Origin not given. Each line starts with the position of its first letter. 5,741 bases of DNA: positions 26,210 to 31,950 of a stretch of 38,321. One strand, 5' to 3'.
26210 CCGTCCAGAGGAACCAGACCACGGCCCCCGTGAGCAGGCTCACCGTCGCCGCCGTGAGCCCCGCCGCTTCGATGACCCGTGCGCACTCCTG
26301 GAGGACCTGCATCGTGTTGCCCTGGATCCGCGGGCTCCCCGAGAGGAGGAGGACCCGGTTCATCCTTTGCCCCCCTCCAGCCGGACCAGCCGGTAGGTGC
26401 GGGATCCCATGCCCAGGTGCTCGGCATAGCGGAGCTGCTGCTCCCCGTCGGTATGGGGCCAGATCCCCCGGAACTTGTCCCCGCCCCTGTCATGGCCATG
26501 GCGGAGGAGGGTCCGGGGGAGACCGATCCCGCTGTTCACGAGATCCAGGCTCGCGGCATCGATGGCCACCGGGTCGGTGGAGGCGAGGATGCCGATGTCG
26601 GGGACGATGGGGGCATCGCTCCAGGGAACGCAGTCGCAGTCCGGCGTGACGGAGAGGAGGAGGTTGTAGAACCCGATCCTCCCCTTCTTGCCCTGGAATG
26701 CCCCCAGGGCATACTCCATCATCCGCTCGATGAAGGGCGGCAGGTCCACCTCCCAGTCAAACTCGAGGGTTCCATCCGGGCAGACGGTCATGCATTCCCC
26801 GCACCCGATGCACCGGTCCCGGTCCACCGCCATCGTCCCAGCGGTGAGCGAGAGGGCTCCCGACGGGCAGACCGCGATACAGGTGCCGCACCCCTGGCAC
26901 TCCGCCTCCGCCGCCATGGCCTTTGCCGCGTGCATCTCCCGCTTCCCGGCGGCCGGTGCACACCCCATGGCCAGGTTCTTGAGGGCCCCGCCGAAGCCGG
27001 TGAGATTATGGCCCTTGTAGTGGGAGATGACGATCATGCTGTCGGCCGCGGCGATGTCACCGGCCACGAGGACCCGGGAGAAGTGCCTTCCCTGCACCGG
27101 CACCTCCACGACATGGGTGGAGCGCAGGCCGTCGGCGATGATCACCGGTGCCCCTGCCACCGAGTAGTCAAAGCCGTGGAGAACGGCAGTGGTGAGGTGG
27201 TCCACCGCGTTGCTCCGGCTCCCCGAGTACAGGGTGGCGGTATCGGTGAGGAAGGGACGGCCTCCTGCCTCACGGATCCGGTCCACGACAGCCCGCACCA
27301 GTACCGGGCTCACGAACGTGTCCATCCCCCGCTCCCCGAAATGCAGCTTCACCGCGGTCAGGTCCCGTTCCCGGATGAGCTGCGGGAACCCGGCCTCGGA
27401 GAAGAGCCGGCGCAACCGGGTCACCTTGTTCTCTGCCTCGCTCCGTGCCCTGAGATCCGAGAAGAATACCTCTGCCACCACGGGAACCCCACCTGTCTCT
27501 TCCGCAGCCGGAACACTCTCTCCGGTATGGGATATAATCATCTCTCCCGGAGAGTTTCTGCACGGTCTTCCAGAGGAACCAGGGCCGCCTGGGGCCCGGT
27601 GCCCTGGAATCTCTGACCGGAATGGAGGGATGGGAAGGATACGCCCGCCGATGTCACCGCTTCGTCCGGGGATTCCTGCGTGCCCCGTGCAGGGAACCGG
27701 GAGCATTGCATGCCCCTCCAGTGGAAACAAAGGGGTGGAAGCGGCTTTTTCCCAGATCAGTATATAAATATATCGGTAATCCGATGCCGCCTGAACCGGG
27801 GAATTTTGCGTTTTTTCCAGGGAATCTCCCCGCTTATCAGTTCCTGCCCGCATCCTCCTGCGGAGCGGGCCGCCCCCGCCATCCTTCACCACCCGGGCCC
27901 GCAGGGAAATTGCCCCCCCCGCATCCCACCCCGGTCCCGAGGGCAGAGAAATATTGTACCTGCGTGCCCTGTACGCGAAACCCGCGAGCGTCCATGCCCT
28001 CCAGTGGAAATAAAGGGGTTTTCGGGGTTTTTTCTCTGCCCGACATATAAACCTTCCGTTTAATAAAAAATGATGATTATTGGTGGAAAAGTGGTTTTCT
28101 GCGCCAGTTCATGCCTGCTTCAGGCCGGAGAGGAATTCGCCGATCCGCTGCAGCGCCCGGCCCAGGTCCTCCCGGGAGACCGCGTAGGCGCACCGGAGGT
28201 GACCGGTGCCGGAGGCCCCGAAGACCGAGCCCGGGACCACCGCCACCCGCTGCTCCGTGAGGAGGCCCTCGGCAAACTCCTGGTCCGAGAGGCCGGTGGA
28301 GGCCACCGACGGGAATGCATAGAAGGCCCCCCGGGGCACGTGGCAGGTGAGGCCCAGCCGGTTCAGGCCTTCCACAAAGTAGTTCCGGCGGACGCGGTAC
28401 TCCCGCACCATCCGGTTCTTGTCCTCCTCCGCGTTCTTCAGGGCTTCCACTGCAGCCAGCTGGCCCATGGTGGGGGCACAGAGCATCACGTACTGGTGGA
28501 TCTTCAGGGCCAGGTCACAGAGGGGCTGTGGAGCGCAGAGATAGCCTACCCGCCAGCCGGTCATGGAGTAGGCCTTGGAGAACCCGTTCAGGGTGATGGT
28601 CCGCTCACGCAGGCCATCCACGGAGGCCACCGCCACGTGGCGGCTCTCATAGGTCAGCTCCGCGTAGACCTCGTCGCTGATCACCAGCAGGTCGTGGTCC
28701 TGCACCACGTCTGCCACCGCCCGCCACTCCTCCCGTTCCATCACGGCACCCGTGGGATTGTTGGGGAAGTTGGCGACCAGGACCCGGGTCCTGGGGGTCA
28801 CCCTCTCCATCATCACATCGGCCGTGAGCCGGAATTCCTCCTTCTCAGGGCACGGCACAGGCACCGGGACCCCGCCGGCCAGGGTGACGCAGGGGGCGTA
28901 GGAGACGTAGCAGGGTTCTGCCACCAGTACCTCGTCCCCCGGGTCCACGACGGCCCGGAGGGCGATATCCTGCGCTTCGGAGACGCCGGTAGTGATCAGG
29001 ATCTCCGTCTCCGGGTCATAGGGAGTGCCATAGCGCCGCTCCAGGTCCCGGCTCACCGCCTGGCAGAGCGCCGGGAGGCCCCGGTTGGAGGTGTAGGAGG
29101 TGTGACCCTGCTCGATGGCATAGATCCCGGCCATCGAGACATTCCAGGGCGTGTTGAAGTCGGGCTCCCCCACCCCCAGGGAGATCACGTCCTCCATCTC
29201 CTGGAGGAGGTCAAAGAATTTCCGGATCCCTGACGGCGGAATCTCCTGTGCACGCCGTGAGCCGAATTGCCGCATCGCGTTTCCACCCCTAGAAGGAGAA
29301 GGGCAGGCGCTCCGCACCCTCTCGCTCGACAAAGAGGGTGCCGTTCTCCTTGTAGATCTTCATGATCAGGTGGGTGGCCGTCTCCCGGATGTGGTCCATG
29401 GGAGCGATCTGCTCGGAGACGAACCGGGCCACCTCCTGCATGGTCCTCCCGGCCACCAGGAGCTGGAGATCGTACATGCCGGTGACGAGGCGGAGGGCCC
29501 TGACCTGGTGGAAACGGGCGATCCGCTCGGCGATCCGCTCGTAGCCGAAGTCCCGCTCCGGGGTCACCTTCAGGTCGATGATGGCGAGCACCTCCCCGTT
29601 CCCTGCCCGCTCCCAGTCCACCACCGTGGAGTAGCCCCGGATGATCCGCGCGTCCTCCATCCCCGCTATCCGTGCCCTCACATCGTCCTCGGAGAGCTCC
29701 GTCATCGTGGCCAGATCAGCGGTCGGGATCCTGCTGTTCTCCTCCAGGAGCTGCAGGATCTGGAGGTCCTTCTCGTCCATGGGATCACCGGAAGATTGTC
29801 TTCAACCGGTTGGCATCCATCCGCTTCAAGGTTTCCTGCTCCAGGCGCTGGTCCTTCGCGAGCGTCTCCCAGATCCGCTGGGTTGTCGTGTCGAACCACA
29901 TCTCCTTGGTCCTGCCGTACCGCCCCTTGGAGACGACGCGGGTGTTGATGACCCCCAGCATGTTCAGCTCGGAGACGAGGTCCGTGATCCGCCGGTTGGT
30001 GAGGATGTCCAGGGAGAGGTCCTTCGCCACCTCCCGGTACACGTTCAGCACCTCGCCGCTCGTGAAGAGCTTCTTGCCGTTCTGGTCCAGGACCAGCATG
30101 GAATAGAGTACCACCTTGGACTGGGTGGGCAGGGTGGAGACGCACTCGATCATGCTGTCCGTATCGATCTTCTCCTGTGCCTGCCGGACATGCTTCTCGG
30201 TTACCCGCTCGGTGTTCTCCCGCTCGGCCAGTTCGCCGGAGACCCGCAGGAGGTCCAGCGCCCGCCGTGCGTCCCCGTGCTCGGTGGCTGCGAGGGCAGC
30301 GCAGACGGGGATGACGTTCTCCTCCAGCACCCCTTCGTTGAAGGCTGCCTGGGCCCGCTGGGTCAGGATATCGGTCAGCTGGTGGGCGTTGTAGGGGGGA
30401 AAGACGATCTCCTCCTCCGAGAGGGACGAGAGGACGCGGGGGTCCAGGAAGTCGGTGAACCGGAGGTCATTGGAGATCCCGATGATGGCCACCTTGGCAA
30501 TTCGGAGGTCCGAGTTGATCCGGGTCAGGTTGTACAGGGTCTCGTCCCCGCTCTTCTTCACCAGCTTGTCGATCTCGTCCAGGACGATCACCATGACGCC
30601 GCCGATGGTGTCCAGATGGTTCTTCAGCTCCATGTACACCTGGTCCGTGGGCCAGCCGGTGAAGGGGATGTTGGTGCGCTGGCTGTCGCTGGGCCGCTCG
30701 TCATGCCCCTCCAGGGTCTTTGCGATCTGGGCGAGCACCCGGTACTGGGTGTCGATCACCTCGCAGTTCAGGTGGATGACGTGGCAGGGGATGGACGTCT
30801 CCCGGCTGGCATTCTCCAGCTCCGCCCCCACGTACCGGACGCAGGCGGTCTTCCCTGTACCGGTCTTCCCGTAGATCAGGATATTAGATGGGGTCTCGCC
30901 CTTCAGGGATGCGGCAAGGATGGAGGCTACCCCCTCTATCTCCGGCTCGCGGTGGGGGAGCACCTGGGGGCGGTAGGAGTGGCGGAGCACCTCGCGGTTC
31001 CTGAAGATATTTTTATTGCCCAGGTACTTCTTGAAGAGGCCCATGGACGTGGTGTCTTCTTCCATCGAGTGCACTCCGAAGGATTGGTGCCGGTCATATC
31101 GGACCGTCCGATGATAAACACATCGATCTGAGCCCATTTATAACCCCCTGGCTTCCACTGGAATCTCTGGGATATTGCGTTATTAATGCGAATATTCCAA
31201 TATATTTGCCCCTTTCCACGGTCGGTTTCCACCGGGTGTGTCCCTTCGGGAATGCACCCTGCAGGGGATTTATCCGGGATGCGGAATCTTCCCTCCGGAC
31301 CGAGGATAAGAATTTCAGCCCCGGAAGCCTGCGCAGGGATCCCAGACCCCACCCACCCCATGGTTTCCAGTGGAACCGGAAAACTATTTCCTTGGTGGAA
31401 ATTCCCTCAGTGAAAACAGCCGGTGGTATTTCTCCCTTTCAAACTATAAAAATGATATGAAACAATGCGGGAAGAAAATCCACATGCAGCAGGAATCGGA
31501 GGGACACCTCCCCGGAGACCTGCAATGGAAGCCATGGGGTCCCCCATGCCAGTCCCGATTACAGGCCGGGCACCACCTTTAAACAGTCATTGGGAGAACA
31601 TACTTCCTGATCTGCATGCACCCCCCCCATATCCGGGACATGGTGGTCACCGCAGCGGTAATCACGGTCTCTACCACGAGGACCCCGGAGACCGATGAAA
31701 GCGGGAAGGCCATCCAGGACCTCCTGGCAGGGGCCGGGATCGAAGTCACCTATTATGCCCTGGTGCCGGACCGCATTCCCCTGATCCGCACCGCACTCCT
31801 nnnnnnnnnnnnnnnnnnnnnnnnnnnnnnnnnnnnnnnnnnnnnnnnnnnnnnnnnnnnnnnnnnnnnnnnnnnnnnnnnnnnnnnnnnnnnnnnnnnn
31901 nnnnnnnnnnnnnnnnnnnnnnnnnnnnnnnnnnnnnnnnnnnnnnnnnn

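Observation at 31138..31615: Replication origin next to orc1/cdc6, with an ORB fused to the cdc6 TATA box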

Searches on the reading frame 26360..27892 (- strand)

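Call 3: search_protein_families(library=pfam, proteins=[window:26360-27892:-])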
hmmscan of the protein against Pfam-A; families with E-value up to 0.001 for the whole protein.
window:26360-27892:- (510 aa): 14 families
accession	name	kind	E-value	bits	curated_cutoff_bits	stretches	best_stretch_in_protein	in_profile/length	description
PF04015.17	DUF362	-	2.2e-51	175.2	24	1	180-450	2-200/200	Domain of unknown function (DUF362)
PF00037.32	Fer4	-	2.1e-12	46.7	21.1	2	356-376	3-23/24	4Fe-4S binding domain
PF12837.12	Fer4_6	-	6.9e-12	45.1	25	1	354-374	2-22/24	4Fe-4S binding domain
PF13237.11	Fer4_10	-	2.3e-10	40.7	25.5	2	329-372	6-53/53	4Fe-4S dicluster domain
PF12838.12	Fer4_7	-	5.6e-10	40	27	1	332-374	2-51/52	4Fe-4S dicluster domain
PF13187.11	Fer4_9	-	2.8e-08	34.1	27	1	331-374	1-50/52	4Fe-4S dicluster domain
PF12797.12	Fer4_2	-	3.6e-08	33.3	24.5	1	354-372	3-21/22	4Fe-4S binding domain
PF14697.11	Fer4_21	-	5.7e-08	33.2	35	1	326-372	2-52/59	4Fe-4S dicluster domain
PF25160.1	LdpA_Fe-S-bd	-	9.1e-07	29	27.6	1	341-376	12-43/49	LdpA Fe-S cluster-binding domain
PF13484.11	Fer4_16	-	1.9e-06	29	30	0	331-350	1-20/66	4Fe-4S double cluster binding domain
PF12800.12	Fer4_4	-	2.9e-06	27.6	24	0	359-374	2-17/17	4Fe-4S binding domain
PF13183.11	Fer4_8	-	6.3e-06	27.1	27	0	359-372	3-16/68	4Fe-4S dicluster domain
PF12798.12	Fer4_3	-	5.9e-05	24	27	0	332-346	1-15/15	4Fe-4S binding domain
PF13534.11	Fer4_17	-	0.00043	21.2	22.2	0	359-374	44-59/61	4Fe-4S dicluster domain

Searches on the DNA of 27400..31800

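Call 13: search_rna_families(source=window, start=27400, end=31800, threshold=evalue, max_evalue=1)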
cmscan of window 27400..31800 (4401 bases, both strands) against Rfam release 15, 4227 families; matches with E-value up to 1: 1.
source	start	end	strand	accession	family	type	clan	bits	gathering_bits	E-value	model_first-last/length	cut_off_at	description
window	28652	28683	-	RF01138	sR23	Gene; snRNA; snoRNA; CD-box;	-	17.1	45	0.56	23-54/54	no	Small nucleolar RNA sR23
